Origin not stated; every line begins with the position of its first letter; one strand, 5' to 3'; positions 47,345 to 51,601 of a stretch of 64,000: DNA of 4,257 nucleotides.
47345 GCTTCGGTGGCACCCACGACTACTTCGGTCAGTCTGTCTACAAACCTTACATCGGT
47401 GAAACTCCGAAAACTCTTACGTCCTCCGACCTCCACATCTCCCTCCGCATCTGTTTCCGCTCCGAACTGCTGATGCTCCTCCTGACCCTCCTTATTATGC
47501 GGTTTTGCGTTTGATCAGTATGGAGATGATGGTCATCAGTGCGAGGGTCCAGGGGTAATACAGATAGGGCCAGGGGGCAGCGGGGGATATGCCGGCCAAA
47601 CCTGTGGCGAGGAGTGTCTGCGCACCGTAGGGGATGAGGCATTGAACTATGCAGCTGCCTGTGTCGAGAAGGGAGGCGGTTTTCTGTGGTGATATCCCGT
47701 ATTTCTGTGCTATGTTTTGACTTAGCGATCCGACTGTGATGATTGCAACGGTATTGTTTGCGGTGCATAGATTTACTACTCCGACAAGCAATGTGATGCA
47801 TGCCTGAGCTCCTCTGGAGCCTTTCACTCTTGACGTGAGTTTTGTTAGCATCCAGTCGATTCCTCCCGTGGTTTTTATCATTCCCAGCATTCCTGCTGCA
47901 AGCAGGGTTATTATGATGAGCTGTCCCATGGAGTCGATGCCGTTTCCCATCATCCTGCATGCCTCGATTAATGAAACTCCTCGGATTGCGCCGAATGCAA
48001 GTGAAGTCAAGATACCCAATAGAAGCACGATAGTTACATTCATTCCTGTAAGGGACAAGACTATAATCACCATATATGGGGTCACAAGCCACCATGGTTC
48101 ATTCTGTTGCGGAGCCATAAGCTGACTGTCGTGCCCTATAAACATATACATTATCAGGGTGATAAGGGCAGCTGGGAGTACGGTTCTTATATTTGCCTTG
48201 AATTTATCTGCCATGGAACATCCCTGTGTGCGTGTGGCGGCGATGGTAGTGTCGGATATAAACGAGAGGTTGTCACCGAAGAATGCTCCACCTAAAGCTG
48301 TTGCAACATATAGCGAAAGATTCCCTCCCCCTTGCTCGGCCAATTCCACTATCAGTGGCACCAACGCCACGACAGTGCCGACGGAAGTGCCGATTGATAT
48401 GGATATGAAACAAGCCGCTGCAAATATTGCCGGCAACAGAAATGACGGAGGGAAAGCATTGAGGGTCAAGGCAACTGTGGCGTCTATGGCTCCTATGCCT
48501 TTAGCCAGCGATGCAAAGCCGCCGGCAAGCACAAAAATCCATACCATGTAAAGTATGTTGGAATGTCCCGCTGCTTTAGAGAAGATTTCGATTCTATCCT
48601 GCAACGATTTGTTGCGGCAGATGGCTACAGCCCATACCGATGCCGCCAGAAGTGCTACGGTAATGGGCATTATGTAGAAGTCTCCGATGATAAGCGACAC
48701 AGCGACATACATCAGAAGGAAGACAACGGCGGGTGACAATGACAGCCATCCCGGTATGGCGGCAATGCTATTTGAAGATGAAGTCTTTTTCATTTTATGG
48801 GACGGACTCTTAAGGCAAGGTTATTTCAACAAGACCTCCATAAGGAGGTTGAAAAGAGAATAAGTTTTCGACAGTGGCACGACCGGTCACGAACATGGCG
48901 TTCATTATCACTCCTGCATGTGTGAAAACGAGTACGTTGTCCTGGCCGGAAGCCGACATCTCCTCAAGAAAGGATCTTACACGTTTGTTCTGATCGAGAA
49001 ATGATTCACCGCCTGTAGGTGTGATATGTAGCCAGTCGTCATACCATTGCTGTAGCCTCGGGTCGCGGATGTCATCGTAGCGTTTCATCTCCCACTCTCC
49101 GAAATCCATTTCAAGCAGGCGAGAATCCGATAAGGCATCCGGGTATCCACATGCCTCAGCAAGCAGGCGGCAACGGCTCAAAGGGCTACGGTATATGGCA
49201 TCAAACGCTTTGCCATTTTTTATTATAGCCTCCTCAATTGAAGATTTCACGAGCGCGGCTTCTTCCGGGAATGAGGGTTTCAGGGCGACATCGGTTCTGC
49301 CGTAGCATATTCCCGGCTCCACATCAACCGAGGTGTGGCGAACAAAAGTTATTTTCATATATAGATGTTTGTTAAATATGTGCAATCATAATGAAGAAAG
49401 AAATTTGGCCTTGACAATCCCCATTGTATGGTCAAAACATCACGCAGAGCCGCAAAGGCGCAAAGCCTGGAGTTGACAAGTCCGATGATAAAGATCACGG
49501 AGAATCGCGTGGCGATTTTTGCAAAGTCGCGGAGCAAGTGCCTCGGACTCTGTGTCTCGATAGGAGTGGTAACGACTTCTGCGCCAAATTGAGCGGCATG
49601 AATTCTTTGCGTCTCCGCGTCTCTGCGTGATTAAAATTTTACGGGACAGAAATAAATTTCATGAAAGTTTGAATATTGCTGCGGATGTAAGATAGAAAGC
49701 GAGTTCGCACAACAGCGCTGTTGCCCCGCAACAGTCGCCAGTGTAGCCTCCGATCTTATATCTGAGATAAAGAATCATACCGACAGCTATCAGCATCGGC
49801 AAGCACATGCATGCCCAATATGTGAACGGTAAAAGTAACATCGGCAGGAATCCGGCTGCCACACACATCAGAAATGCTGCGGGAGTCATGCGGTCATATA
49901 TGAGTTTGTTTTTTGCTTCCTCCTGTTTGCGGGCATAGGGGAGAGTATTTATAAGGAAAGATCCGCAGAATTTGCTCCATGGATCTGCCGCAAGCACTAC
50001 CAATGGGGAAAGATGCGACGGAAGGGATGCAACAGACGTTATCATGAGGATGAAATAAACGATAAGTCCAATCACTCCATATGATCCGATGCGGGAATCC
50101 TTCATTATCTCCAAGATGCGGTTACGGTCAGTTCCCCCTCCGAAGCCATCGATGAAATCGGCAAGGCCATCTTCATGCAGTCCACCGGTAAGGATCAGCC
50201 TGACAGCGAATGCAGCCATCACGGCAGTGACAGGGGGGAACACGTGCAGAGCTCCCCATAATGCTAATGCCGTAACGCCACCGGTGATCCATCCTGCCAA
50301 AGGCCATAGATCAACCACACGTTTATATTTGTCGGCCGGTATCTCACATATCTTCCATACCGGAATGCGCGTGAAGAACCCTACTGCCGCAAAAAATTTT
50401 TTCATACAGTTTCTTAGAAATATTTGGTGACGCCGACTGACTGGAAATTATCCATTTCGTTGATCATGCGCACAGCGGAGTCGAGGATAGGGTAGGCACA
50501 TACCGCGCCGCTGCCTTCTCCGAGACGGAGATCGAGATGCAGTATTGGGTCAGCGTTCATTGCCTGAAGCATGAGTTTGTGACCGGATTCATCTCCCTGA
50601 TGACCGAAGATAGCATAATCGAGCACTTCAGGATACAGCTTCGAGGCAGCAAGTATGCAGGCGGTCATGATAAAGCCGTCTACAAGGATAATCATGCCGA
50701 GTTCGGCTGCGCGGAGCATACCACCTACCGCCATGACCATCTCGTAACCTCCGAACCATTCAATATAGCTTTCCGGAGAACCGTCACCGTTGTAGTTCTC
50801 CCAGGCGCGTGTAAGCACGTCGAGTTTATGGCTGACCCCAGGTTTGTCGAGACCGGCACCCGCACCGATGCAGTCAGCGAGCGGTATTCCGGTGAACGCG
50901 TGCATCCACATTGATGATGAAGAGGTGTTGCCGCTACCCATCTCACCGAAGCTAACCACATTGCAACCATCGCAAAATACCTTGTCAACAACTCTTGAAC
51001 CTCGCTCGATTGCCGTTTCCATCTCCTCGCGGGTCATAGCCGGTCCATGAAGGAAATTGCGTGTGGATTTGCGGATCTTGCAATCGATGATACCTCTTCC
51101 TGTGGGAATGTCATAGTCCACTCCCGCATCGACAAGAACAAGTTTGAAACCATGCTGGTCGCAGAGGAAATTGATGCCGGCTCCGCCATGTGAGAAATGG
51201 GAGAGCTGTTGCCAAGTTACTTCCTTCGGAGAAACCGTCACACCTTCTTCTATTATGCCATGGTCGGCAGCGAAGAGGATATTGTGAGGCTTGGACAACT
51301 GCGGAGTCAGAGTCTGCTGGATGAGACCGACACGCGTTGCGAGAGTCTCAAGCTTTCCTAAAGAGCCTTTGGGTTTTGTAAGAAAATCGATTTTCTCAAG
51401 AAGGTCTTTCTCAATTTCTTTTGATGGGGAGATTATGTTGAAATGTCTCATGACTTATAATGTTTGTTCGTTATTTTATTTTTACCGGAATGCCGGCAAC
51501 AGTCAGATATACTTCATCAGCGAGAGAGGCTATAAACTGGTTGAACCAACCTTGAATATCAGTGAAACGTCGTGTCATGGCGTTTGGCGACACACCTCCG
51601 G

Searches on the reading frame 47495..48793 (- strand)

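Call 95: search_protein_families(library=pfam, proteins=[window:47495-48793:-], max_evalue=0.00001)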
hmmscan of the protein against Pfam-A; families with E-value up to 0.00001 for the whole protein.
window:47495-48793:- (432 aa): 1 family
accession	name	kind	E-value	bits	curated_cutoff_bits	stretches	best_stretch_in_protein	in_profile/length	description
PF03553.21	Na_H_antiporter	-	4.7e-32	111.9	23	2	242-426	104-297/303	Na+/H+ antiporter family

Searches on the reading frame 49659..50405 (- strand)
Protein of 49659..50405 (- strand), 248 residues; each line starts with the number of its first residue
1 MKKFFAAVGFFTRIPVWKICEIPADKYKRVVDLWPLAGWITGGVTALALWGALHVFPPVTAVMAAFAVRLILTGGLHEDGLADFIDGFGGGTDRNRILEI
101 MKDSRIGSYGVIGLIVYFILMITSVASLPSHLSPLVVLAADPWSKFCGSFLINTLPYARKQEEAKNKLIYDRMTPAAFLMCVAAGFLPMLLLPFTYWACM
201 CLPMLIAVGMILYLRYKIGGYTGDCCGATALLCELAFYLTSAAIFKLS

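Call 95: search_protein_families(library=pfam, proteins=[window:49659-50405:-], max_evalue=0.00001)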
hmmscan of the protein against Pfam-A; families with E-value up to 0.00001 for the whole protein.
window:49659-50405:- (248 aa): 1 family
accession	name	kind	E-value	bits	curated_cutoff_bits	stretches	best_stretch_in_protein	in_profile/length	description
PF02654.20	CobS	-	2.3e-54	185.1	23.2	1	7-239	1-207/207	Cobalamin-5-phosphate synthase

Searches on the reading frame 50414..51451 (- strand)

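Call 95: search_protein_families(library=pfam, proteins=[window:50414-51451:-], max_evalue=0.00001)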
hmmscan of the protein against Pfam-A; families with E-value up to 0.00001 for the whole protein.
window:50414-51451:- (345 aa): 1 family
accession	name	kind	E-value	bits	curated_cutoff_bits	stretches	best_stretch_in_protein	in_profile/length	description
PF02277.22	DBI_PRT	-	9.4e-122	406.8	22.6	1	8-341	3-329/329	Phosphoribosyltransferase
